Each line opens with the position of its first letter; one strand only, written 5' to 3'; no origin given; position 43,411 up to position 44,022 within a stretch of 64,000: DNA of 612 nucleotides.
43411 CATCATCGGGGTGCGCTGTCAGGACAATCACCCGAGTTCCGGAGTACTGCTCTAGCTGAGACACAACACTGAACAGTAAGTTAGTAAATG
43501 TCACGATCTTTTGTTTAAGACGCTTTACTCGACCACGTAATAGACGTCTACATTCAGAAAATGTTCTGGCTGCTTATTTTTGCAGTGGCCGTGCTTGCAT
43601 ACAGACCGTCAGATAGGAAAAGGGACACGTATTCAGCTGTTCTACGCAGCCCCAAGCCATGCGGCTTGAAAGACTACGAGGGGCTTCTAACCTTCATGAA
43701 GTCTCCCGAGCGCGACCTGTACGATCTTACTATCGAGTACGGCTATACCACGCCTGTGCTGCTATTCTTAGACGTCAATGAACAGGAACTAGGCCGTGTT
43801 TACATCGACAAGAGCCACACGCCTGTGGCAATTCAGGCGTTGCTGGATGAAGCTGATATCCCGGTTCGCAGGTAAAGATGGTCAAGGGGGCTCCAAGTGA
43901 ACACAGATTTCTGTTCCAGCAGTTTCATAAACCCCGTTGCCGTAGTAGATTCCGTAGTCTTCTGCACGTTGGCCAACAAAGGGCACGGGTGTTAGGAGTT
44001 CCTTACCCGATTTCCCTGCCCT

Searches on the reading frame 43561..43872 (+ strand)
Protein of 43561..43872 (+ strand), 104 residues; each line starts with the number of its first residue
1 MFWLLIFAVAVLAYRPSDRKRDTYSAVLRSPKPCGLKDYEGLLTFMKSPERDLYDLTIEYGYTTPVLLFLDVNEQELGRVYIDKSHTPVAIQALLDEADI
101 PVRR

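Call 4: search_protein_families(library=pfam, proteins=[window:43561-43872:+], max_evalue=0.01)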
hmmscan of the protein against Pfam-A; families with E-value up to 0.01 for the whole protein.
window:43561-43872:+ (104 aa): 0 families

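Call 21: find_homologous_proteins(query=window:43561-43872:+)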
Query window:43561-43872:+ (104 aa): 4 proteins with E <= 0.001 among 7 candidates.
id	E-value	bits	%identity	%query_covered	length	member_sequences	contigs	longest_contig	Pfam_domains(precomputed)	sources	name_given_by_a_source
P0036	2.2e-56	206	90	100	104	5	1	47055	-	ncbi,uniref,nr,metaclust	ncbi:Hypothetical protein GLP15_3154 [Giardia lamblia P15]|uniref:Uncharacterized protein n=1 Tax=Gi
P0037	3.2e-48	180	75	100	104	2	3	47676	-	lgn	-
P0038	3.8e-48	180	80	100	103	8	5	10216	-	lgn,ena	-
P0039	9.0e-48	178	77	100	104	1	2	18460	-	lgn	-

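Call 23: find_encoding_contigs(protein=P0036, flank=2500, max_places=4)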
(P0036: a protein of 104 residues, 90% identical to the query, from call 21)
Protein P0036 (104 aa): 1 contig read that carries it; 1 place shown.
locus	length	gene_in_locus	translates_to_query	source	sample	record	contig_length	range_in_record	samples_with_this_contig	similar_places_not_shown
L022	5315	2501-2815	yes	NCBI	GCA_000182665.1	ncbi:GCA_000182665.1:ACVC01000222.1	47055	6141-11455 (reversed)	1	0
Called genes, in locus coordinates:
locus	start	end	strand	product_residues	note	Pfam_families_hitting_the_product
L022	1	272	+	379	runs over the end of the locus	PF01702:TGT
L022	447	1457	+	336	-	-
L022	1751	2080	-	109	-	-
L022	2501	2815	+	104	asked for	-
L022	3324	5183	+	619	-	PF13637:Ank_4 (faint), PF13857:Ank_5 (faint), PF00023:Ank (faint), PF13606:Ank_3 (faint), PF12796:Ank_2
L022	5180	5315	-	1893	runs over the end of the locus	-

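Call 24: find_encoding_contigs(protein=P0037, flank=2500, max_places=4)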
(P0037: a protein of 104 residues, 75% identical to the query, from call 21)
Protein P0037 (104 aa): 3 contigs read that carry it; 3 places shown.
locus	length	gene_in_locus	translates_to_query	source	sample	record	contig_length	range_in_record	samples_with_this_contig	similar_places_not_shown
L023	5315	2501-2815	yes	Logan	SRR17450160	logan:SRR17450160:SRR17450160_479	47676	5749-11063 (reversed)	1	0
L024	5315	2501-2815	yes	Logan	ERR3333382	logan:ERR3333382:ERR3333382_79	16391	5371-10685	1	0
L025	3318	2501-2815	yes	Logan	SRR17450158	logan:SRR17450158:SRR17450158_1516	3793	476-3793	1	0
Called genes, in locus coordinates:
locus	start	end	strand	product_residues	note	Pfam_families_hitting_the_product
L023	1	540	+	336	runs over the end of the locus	-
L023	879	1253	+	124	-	PF05154:TM2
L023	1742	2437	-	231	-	PF02585:PIG-L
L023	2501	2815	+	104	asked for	-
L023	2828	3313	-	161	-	-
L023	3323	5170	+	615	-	PF13637:Ank_4 (faint), PF00023:Ank (faint), PF13606:Ank_3 (faint), PF12796:Ank_2, PF13857:Ank_5 (weak)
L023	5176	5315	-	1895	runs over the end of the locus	-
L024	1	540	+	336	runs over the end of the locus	-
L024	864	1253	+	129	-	PF05154:TM2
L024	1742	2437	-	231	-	PF02585:PIG-L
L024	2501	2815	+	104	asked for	-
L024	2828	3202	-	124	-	-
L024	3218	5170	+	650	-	PF00023:Ank (faint), PF13606:Ank_3 (faint), PF13637:Ank_4 (faint), PF12796:Ank_2, PF13857:Ank_5 (weak)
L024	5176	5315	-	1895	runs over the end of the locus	-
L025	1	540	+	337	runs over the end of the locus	?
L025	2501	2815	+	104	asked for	-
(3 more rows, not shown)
